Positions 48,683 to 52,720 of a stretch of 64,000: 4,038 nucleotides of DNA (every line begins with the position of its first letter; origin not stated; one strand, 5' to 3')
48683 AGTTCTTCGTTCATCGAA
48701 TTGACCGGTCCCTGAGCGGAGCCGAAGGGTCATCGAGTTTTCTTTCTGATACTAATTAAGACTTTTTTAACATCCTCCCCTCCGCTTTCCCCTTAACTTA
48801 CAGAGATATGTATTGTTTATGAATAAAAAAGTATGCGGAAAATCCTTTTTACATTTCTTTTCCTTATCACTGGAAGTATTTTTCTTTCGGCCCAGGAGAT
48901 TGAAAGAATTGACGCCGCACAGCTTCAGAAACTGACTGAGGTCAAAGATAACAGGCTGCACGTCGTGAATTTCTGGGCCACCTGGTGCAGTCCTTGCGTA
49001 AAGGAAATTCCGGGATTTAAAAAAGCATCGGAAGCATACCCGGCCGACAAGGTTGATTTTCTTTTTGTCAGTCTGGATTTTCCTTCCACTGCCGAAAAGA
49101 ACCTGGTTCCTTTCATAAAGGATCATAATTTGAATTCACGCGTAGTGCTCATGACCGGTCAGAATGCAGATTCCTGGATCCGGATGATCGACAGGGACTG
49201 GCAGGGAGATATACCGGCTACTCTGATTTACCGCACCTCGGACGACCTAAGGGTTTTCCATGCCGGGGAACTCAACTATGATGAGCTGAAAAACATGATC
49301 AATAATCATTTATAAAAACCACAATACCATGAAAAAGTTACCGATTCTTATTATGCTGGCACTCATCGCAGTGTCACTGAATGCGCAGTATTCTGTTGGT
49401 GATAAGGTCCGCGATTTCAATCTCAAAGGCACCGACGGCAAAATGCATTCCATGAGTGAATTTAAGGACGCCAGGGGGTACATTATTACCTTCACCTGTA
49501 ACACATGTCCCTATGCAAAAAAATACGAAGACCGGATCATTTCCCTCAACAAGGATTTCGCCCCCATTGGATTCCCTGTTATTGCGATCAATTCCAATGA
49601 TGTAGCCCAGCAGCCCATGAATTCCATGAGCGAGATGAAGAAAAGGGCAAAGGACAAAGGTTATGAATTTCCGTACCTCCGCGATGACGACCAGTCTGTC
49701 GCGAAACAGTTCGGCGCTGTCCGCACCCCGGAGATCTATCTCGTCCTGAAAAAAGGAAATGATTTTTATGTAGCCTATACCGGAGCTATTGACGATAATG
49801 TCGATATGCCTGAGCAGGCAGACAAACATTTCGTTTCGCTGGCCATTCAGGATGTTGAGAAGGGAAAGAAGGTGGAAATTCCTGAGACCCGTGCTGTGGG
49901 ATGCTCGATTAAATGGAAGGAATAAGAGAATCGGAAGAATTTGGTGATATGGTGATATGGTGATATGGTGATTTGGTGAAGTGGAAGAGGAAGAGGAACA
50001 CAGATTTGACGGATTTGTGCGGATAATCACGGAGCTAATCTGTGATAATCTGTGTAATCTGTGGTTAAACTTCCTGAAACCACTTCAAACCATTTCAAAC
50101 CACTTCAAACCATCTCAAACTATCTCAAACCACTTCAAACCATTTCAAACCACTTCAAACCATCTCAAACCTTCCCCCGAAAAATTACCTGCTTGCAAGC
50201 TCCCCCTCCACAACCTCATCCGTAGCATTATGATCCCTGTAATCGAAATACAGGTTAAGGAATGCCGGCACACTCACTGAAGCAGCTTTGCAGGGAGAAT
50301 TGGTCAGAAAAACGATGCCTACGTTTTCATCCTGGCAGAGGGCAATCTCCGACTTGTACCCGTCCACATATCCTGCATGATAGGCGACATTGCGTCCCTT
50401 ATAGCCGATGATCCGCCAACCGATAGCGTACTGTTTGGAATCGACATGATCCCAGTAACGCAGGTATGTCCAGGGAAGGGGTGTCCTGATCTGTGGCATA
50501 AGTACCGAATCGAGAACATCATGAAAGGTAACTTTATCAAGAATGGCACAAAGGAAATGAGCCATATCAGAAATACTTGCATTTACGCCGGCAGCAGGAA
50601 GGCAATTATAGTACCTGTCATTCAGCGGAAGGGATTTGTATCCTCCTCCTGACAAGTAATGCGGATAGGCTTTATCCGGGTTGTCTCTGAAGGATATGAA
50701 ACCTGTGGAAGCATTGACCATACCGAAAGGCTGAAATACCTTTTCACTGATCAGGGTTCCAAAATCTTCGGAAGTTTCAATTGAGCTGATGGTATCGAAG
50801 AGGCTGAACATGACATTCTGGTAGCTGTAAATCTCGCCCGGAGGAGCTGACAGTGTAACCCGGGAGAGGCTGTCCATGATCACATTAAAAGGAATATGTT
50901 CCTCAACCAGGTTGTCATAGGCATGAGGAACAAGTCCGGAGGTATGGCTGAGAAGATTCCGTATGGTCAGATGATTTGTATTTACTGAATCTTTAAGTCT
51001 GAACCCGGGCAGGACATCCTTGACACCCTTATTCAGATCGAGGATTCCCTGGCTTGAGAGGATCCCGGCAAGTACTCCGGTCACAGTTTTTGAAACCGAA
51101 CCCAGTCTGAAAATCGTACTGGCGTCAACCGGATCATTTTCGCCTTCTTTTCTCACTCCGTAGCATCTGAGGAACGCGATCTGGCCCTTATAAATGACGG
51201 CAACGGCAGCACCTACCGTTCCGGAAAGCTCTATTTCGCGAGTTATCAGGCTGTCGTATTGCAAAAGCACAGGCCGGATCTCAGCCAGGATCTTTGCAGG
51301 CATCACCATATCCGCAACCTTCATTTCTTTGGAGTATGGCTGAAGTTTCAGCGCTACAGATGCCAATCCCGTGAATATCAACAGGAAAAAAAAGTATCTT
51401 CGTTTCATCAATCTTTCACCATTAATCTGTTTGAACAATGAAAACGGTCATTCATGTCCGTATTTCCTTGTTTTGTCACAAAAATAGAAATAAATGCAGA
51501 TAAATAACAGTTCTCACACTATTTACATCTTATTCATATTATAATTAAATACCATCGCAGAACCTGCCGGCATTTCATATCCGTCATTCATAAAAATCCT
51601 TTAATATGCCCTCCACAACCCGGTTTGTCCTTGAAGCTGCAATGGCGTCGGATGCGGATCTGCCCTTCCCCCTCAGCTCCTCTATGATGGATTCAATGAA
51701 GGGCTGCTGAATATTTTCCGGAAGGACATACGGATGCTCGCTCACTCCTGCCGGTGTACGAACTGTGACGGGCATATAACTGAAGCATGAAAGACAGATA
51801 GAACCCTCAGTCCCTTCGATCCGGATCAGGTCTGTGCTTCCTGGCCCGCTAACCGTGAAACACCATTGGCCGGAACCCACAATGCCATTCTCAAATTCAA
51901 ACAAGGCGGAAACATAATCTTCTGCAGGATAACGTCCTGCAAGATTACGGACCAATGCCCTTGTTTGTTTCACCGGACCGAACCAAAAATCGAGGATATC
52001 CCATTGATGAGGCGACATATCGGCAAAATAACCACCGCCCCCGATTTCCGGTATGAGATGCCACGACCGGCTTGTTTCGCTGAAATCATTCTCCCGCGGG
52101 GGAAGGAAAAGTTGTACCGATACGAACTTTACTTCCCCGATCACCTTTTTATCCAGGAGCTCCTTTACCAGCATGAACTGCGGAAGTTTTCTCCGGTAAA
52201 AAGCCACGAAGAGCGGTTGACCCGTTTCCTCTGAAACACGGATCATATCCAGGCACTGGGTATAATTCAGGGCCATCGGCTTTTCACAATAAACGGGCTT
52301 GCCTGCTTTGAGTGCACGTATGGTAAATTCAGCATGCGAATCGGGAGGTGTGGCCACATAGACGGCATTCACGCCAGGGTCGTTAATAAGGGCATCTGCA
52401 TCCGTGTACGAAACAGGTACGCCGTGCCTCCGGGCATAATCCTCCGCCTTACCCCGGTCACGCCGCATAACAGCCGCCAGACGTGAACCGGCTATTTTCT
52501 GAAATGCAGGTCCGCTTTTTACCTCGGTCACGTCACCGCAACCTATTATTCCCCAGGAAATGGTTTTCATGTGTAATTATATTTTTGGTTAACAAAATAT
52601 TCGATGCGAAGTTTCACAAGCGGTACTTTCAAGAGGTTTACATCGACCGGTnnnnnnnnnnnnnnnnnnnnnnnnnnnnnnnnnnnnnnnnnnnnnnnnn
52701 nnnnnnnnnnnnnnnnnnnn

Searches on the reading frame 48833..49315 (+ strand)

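Call 20: search_protein_families(library=pfam, proteins=[window:48833-49315:+], max_evalue=0.0001)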
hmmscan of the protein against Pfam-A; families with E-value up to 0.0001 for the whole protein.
window:48833-49315:+ (160 aa): 4 families
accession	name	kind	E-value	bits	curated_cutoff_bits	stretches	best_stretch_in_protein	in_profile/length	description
PF00578.27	AhpC-TSA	-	2e-10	41.1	26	1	31-134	17-116/124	AhpC/TSA family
PF08534.16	Redoxin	-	1e-08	35.5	26.6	1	30-104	19-90/148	Redoxin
PF00085.26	Thioredoxin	-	3.5e-08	33.8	23.5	1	36-83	13-58/103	Thioredoxin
PF13905.12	Thioredoxin_8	-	2.3e-05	25.1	27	1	41-98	2-57/94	Thioredoxin-like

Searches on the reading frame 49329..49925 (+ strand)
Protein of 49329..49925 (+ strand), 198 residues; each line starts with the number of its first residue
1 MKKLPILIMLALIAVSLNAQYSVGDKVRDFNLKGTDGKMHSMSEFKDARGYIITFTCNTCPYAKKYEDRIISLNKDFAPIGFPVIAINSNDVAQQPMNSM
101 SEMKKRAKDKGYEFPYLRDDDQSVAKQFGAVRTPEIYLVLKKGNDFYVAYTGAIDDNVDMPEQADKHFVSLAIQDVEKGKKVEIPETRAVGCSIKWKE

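Call 20: search_protein_families(library=pfam, proteins=[window:49329-49925:+], max_evalue=0.0001)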
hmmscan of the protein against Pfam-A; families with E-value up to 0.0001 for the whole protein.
window:49329-49925:+ (198 aa): 3 families
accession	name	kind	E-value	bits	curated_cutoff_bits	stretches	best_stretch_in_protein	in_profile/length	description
PF00578.27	AhpC-TSA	-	5e-18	65.7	26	1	23-143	1-119/124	AhpC/TSA family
PF08534.16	Redoxin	-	1.7e-14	54.3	26.6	1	23-154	2-134/148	Redoxin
PF13905.12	Thioredoxin_8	-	3.7e-05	24.4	27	1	52-144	5-93/94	Thioredoxin-like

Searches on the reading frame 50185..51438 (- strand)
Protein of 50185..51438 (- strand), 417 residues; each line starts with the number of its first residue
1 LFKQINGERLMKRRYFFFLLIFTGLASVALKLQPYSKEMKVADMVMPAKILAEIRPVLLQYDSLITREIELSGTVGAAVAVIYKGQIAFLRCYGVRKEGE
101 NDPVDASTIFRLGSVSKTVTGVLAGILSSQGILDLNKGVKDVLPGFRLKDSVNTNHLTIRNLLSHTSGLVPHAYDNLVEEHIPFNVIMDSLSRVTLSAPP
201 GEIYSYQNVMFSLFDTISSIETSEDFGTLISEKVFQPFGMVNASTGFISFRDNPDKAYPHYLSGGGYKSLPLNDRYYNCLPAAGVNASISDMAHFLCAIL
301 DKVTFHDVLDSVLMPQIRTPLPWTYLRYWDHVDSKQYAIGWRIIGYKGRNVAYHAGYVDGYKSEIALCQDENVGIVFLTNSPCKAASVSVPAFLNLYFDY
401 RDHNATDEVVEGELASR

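Call 20: search_protein_families(library=pfam, proteins=[window:50185-51438:-], max_evalue=0.0001)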
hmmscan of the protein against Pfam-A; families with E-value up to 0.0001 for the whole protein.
window:50185-51438:- (417 aa): 1 family
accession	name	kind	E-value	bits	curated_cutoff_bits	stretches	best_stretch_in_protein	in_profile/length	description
PF00144.29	Beta-lactamase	-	9.3e-50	170.1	27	1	71-382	11-311/329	Beta-lactamase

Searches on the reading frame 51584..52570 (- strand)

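Call 20: search_protein_families(library=pfam, proteins=[window:51584-52570:-], max_evalue=0.0001)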
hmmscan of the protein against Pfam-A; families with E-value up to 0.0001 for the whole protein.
window:51584-52570:- (328 aa): 3 families
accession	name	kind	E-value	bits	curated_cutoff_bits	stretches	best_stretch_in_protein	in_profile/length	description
PF01408.29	GFO_IDH_MocA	-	3.5e-26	92.7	24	1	5-124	2-120/120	Oxidoreductase family, NAD-binding Rossmann fold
PF22725.1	GFO_IDH_MocA_C3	-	6.4e-22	78.3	27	1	133-258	2-123/124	GFO/IDH/MocA C-terminal domain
PF02894.22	GFO_IDH_MocA_C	-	3.1e-16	60.3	22.9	1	136-259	1-128/218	Oxidoreductase family, C-terminal alpha/beta domain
